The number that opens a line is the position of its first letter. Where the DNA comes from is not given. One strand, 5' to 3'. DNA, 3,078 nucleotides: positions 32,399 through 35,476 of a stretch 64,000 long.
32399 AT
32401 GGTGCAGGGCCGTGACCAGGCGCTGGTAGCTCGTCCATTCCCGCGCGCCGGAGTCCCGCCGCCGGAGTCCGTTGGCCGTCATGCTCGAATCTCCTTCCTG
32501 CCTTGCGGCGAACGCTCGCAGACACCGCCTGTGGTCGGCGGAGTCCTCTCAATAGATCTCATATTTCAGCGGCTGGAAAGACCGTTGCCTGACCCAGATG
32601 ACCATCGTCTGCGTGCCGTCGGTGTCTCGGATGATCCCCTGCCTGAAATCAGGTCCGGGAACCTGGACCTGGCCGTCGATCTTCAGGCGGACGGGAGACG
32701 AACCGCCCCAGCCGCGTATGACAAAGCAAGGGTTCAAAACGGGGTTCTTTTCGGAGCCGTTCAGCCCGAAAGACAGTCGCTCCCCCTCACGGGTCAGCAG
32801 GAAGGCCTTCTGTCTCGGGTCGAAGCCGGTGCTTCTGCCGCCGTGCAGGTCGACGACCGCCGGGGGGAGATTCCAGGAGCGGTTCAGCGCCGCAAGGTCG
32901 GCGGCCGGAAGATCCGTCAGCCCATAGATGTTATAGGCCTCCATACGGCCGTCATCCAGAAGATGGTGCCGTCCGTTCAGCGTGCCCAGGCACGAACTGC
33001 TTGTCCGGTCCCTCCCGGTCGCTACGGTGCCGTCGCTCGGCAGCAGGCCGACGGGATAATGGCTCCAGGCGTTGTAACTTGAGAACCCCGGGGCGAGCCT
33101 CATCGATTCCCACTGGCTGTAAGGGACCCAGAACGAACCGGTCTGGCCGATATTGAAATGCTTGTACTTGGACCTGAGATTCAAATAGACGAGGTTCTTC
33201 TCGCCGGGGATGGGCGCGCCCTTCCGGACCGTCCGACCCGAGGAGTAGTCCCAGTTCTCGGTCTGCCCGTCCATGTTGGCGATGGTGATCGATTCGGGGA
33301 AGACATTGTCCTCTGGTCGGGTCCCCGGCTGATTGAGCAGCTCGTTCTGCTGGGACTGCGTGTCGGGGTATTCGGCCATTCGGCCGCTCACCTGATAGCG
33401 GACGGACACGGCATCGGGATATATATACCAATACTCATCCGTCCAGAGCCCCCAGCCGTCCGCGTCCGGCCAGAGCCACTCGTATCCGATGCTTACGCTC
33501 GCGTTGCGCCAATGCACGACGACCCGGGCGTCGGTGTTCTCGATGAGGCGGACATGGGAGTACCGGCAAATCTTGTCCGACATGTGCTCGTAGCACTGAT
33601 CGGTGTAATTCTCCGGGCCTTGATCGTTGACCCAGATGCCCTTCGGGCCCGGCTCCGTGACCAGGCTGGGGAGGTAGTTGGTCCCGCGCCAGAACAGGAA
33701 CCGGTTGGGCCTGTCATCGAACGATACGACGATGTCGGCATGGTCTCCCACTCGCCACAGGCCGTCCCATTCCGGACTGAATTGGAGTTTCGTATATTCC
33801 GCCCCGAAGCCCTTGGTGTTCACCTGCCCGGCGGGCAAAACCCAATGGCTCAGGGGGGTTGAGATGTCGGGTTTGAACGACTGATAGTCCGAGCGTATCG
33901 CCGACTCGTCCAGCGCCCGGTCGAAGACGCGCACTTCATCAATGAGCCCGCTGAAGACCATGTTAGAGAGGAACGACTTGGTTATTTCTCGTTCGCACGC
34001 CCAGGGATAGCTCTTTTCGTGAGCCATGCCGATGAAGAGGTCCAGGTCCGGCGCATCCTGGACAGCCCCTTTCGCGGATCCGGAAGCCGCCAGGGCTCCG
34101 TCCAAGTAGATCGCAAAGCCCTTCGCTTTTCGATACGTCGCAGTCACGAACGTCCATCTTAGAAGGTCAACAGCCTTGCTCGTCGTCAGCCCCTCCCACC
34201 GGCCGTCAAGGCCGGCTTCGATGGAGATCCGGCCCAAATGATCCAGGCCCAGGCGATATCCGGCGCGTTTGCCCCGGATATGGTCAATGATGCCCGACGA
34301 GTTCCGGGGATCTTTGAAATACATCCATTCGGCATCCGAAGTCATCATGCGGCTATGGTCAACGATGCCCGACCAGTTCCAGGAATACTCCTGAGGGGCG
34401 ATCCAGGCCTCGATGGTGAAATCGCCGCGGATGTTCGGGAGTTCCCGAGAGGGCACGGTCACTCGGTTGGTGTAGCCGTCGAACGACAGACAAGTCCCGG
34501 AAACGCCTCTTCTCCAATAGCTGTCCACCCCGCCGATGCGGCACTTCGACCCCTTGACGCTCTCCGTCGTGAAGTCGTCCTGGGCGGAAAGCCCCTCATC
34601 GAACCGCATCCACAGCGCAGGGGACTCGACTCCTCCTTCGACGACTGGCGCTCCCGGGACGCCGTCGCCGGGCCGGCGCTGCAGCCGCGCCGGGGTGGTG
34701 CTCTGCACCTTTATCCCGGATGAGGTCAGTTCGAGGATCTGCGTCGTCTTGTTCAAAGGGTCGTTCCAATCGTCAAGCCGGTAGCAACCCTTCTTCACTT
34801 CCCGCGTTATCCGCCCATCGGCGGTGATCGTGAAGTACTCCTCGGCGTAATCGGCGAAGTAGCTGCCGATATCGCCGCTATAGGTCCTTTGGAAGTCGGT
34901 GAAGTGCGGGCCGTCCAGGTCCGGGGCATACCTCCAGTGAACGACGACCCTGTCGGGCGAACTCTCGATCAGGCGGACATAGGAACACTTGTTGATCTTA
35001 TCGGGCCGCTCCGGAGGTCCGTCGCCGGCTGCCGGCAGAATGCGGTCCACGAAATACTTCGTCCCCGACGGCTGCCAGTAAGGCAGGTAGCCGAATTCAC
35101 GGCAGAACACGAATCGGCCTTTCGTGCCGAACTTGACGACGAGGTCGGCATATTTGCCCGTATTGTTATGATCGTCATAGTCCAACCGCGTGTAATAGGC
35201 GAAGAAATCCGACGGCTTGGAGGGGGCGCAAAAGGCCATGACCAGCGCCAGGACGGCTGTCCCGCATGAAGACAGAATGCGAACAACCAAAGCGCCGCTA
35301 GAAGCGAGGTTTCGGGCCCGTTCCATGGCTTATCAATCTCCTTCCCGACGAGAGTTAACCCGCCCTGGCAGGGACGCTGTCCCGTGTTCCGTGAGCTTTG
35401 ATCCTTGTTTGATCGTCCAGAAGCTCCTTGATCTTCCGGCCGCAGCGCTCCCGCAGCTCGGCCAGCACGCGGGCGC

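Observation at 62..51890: Sulfated fucose-containing glycan utilisation locus organised without SusC/SusD, in an Acidobacteria-like high-GC genome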

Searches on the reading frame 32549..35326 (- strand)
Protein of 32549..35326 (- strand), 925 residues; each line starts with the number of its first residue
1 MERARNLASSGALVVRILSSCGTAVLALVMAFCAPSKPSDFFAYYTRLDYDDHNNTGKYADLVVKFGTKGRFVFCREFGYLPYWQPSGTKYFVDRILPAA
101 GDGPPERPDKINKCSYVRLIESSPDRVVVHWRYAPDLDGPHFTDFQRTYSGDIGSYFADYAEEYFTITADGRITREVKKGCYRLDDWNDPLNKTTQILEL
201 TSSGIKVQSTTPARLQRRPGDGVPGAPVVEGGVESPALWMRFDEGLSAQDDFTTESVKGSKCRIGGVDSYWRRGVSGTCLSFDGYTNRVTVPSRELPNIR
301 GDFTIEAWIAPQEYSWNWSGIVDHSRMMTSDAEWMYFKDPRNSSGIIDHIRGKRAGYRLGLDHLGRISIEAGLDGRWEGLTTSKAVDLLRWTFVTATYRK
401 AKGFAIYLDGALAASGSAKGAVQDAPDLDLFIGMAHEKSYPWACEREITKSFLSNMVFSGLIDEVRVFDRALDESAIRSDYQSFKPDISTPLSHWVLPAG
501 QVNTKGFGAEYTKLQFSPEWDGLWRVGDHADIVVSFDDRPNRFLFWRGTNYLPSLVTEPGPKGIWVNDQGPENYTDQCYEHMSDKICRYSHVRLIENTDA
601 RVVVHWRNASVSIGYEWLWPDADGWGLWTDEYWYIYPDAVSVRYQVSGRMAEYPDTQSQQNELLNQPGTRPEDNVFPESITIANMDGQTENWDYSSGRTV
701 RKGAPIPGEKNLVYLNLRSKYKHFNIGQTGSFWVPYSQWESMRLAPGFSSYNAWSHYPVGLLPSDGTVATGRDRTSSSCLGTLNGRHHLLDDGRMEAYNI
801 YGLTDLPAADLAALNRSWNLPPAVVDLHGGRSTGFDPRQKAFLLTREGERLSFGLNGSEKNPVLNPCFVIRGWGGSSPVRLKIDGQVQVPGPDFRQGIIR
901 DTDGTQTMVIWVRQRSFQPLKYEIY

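Call 5: search_protein_families(library=pfam, proteins=[window:32549-35326:-])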
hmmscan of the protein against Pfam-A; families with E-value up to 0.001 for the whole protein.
window:32549-35326:- (925 aa): 1 family
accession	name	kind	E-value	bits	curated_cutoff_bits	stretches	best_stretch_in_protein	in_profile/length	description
PF13385.13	Laminin_G_3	-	1.1e-20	74.7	27.6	1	283-477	1-150/151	Concanavalin A-like lectin/glucanases superfamily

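Call 18: search_solved_structures(query=window:32549-35326:-, max_evalue=0.01)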
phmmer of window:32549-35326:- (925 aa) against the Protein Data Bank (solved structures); distinct sequences matched with E-value up to 0.01: 0.

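Call 52: find_homologous_proteins(query=window:32549-35326:-)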
Query window:32549-35326:- (925 aa): 484 proteins with E <= 0.001 among 8000 candidates; the best 120 are listed.
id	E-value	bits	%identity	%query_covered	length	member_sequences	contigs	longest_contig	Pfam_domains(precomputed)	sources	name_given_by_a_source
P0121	0.0e+0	2149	100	97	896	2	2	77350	PF13385.14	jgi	jgi:hypothetical protein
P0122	0.0e+0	1955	88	100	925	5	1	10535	PF13385.14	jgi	jgi:hypothetical protein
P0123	0.0e+0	1909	85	100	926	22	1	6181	PF13385.14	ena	-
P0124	0.0e+0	1787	81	100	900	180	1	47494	PF13385.14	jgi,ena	-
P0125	0.0e+0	1786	81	100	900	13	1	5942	PF13385.14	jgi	-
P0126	0.0e+0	1779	84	96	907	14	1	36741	PF13385.14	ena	-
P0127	0.0e+0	1724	78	100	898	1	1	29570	PF13385.14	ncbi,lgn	-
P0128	0.0e+0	1676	76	100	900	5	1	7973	PF13385.14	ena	-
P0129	0.0e+0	1600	73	100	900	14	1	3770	PF13385.14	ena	-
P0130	0.0e+0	1485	67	98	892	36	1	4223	PF13385.14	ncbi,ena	-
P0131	0.0e+0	1443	66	98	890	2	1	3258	PF13385.14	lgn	-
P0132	0.0e+0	1406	65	98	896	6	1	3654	PF13385.14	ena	-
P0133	0.0e+0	1406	62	97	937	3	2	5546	PF13385.14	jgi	jgi:hypothetical protein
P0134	0.0e+0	1405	65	98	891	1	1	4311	PF13385.14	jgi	jgi:hypothetical protein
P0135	0.0e+0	1404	64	99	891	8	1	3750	PF13385.14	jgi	jgi:hypothetical protein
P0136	0.0e+0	1389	65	97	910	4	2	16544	PF13385.14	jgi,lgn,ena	jgi:hypothetical protein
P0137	0.0e+0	1386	63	98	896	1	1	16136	PF13385.14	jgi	-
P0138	0.0e+0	1382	63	98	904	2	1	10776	PF13385.14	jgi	-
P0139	0.0e+0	1377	64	97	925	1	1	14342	PF13385.14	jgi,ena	-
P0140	0.0e+0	1376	63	98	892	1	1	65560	PF13385.14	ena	-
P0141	0.0e+0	1366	63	98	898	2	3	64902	PF13385.14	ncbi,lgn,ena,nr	ncbi:MAG TPA: LamG domain-containing protein [Bacteroides sp.]|nr:LamG domain-containing protein [Ba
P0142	0.0e+0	1365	64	98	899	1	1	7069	PF13385.14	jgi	jgi:hypothetical protein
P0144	0.0e+0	1361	63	99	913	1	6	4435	PF13385.14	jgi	jgi:hypothetical protein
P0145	0.0e+0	1351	63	98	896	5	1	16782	PF13385.14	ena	-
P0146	0.0e+0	1331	61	97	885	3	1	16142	PF13385.14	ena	-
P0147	0.0e+0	1322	61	97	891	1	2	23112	PF13385.14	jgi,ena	-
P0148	0.0e+0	1320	61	98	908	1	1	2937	PF13385.14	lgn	-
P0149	0.0e+0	1320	62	98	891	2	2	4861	PF13385.14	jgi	jgi:hypothetical protein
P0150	0.0e+0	1319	61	97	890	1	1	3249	PF13385.14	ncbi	-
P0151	0.0e+0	1317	62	96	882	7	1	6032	PF13385.14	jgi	-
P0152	0.0e+0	1311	61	98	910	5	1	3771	PF13385.14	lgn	-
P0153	0.0e+0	1309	60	96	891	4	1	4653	PF13385.14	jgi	-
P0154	0.0e+0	1307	60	99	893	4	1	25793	PF13385.14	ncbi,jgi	jgi:hypothetical protein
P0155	0.0e+0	1305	60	98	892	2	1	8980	PF13385.14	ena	-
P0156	0.0e+0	1302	61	96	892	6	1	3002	PF13385.14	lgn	-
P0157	0.0e+0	1301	60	99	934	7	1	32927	PF13385.14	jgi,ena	-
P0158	0.0e+0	1301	61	96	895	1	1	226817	PF13385.14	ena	-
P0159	0.0e+0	1300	60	96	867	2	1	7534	PF13385.14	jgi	-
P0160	0.0e+0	1299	60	97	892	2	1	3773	PF13385.14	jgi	jgi:hypothetical protein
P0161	0.0e+0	1299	60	97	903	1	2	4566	PF13385.14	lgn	-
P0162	0.0e+0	1299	59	99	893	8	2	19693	PF13385.14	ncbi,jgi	jgi:hypothetical protein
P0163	0.0e+0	1299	61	97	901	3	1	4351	PF13385.14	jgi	-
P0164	0.0e+0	1298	61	96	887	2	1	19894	PF13385.14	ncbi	-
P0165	0.0e+0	1297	60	96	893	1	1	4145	PF13385.14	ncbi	-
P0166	0.0e+0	1297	61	97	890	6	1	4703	PF13385.14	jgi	jgi:hypothetical protein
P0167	0.0e+0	1296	59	98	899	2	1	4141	PF13385.14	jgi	-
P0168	0.0e+0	1296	60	97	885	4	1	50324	PF13385.14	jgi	jgi:hypothetical protein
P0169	0.0e+0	1295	60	98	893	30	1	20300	PF13385.14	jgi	jgi:hypothetical protein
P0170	0.0e+0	1294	60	98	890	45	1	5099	PF13385.14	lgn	-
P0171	0.0e+0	1293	60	98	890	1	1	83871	PF13385.14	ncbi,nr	ncbi:MAG: LamG domain-containing protein [Phycisphaerae bacterium]|nr:LamG domain-containing protein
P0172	0.0e+0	1293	60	98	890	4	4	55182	PF13385.14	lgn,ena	-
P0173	0.0e+0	1291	60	96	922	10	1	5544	PF13385.14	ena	-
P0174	0.0e+0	1291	59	98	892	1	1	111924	PF13385.14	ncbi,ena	-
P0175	0.0e+0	1289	59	98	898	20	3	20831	PF13385.14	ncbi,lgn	-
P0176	0.0e+0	1289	62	97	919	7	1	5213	PF13385.14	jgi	jgi:hypothetical protein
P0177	0.0e+0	1287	59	97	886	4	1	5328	PF13385.14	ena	-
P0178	0.0e+0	1287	59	98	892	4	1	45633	PF13385.14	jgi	jgi:hypothetical protein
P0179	0.0e+0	1283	59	98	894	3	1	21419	PF13385.14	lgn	-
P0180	0.0e+0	1281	61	96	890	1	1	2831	PF13385.14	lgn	-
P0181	0.0e+0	1280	60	97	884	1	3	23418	PF13385.14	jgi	jgi:hypothetical protein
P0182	0.0e+0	1279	60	98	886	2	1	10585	PF13385.14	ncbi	-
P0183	0.0e+0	1278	60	96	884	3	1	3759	PF13385.14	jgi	-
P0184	0.0e+0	1277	60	98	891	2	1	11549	PF13385.14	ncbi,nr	ncbi:MAG: LamG domain-containing protein [Phycisphaerae bacterium]|nr:LamG domain-containing protein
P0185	0.0e+0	1277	59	98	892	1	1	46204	PF13385.14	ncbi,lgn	-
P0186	0.0e+0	1276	60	96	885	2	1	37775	PF13385.14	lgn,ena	-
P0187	0.0e+0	1276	59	98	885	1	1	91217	PF13385.14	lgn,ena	-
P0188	0.0e+0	1274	58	97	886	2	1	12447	PF13385.14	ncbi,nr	ncbi:MAG: LamG domain-containing protein [Bacteroidetes bacterium]|nr:LamG domain-containing protein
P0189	0.0e+0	1272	59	97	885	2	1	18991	PF13385.14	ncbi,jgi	jgi:hypothetical protein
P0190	0.0e+0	1271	59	97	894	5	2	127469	PF13385.14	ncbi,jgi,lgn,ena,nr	ncbi:MAG TPA: hypothetical protein DC042_13920 [Bacteroidales bacterium]|nr:hypothetical protein [Ba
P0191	0.0e+0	1265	58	98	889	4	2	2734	PF13385.14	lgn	-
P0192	0.0e+0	1265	59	97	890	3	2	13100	PF13385.14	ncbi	-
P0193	0.0e+0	1254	58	97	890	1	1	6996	PF13385.14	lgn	-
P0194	0.0e+0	1251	59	96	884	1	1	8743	PF13385.14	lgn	-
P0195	0.0e+0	1246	59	96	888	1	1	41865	PF13385.14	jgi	jgi:hypothetical protein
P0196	0.0e+0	1233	59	93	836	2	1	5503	PF13385.14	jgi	jgi:hypothetical protein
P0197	0.0e+0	1230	59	98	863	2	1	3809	PF13385.14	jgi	-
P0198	0.0e+0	1068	59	83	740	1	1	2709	PF13385.14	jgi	jgi:hypothetical protein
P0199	0.0e+0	1026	59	81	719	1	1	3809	PF13385.14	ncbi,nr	ncbi:MAG: LamG domain-containing protein, partial [Phycisphaeraceae bacterium]|nr:LamG domain-contai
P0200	1.6e-285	968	60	74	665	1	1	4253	PF13385.14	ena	-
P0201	3.2e-282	957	61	73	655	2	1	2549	PF13385.14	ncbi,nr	ncbi:MAG: LamG domain-containing protein, partial [Draconibacterium sp.]|nr:LamG domain-containing p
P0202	3.1e-269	914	63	66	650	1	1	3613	PF13385.14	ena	-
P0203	6.4e-267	907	82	52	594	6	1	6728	PF13385.14,PF21307.3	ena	-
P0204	3.1e-265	901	46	96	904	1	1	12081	PF13385.14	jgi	jgi:hypothetical protein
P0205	1.4e-262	892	46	98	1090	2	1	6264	PF13715.13,PF13385.14,PF13620.13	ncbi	-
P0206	4.1e-261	887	46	98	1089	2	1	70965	PF13715.13,PF13385.14,PF13620.13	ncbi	-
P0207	7.2e-252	857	44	99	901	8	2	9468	PF13385.14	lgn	-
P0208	2.4e-249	848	46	94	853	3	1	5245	PF13385.14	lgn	-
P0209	1.6e-248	846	44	98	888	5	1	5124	PF13385.14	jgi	jgi:hypothetical protein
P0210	2.0e-248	845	45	96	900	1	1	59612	PF13385.14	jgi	jgi:hypothetical protein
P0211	3.7e-248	844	43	96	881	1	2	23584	PF13385.14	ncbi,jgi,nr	ncbi:MAG: LamG domain-containing protein [Salinivirgaceae bacterium]|jgi:hypothetical protein|nr:Lam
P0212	2.0e-247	842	43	97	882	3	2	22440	PF13385.14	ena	-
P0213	5.0e-247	841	44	98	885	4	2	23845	PF13385.14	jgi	jgi:hypothetical protein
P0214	5.8e-246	837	43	97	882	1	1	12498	PF13385.14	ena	-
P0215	6.0e-246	837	45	98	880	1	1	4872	PF13385.14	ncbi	-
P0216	3.8e-245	834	44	95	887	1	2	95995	PF13385.14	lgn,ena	-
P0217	4.7e-245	834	45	96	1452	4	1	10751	PF13385.14,PF22359.3,PF02368.25,PF26918.1,PF00041.28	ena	-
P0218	8.5e-245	833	43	97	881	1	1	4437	PF13385.14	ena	-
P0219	1.2e-244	833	44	98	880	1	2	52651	PF13385.14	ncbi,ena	ncbi:MAG: LamG domain-containing protein [Verrucomicrobiota bacterium]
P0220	1.6e-244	832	45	95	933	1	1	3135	PF13385.14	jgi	jgi:hypothetical protein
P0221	3.0e-244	831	45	98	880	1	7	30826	PF13385.14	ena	-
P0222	3.4e-244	831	44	98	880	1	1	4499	PF13385.14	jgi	jgi:hypothetical protein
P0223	3.8e-244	831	44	99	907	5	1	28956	PF13385.14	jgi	-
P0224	5.3e-244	831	43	98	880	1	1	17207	PF13385.14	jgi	jgi:hypothetical protein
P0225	6.7e-243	827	45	98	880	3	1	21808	PF13385.14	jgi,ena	jgi:hypothetical protein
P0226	7.7e-243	827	44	98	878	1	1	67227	PF13385.14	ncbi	-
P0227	5.2e-242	824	44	96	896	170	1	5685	PF13385.14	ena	-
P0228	1.1e-241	823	44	99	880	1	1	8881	PF13385.14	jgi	jgi:hypothetical protein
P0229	2.3e-241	822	44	96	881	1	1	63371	PF13385.14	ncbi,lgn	-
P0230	6.6e-241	820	43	97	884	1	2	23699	PF13385.14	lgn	-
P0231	1.8e-240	819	63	61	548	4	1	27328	PF13385.14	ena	-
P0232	2.0e-240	819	44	96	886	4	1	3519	PF13385.14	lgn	-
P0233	5.8e-240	817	44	97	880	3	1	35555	PF13385.14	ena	-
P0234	2.2e-239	815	44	99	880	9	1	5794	PF13385.14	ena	-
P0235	3.0e-239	815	44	98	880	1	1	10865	PF13385.14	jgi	jgi:hypothetical protein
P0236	4.8e-239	814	44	98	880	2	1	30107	PF13385.14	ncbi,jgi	-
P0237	8.0e-239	814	44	99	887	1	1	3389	PF13385.14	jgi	jgi:hypothetical protein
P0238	1.6e-238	813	43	98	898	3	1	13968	PF13385.14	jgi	jgi:hypothetical protein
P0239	2.0e-238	812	42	97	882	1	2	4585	PF13385.14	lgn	-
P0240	3.8e-237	808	45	98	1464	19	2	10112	PF13385.14,PF22359.3,PF02368.25,PF26918.1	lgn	-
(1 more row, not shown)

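Call 54: find_encoding_contigs(protein=P0121, flank=10000, max_places=2)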
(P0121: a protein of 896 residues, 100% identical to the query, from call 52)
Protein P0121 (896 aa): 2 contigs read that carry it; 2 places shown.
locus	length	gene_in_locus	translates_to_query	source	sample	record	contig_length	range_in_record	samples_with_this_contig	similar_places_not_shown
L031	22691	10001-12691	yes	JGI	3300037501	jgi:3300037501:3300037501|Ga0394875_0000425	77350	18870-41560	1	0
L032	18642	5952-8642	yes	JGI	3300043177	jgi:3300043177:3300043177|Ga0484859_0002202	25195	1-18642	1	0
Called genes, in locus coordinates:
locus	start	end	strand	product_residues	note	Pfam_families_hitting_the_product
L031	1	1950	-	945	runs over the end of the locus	PF17132:Glyco_hydro_106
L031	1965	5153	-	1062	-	-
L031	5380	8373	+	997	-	PF17132:Glyco_hydro_106, PF22666:Glyco_hydro_2_N2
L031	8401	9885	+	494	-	PF00884:Sulfatase, PF16347:SGSH_C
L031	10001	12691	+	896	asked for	PF13385:Laminin_G_3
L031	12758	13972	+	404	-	PF01208:URO-D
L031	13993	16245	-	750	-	PF00930:DPPIV_N, PF07676:PD40 (faint), PF26549:Tricorn_N (faint), PF00326:Peptidase_S9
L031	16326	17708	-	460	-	PF12979:DUF3863, PF12980:DUF3864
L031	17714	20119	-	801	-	PF14498:Glyco_hyd_65N_2, PF22124:Glyco_hydro_95_cat, PF21307:Glyco_hydro_95_C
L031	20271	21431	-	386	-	PF00465:Fe-ADH, PF13685:Fe-ADH_2 (weak), PF25137:ADH_Fe_C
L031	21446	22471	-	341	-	PF08240:ADH_N, PF16912:Glu_dehyd_C (weak), PF00107:ADH_zinc_N, PF13602:ADH_zinc_N_2 (weak)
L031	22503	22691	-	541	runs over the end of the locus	PF00474:SSF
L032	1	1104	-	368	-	?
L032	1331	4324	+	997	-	PF17132:Glyco_hydro_106, PF22666:Glyco_hydro_2_N2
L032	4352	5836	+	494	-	PF00884:Sulfatase, PF16347:SGSH_C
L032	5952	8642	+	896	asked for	PF13385:Laminin_G_3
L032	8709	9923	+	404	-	PF01208:URO-D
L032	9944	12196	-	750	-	PF00930:DPPIV_N, PF07676:PD40 (faint), PF26549:Tricorn_N (faint), PF00326:Peptidase_S9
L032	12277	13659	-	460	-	PF12979:DUF3863, PF12980:DUF3864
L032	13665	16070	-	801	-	PF14498:Glyco_hyd_65N_2, PF22124:Glyco_hydro_95_cat, PF21307:Glyco_hydro_95_C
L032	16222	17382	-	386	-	PF00465:Fe-ADH, PF13685:Fe-ADH_2 (weak), PF25137:ADH_Fe_C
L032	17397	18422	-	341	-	PF08240:ADH_N, PF16912:Glu_dehyd_C (weak), PF00107:ADH_zinc_N, PF13602:ADH_zinc_N_2 (weak)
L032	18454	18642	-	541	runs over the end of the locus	PF00474:SSF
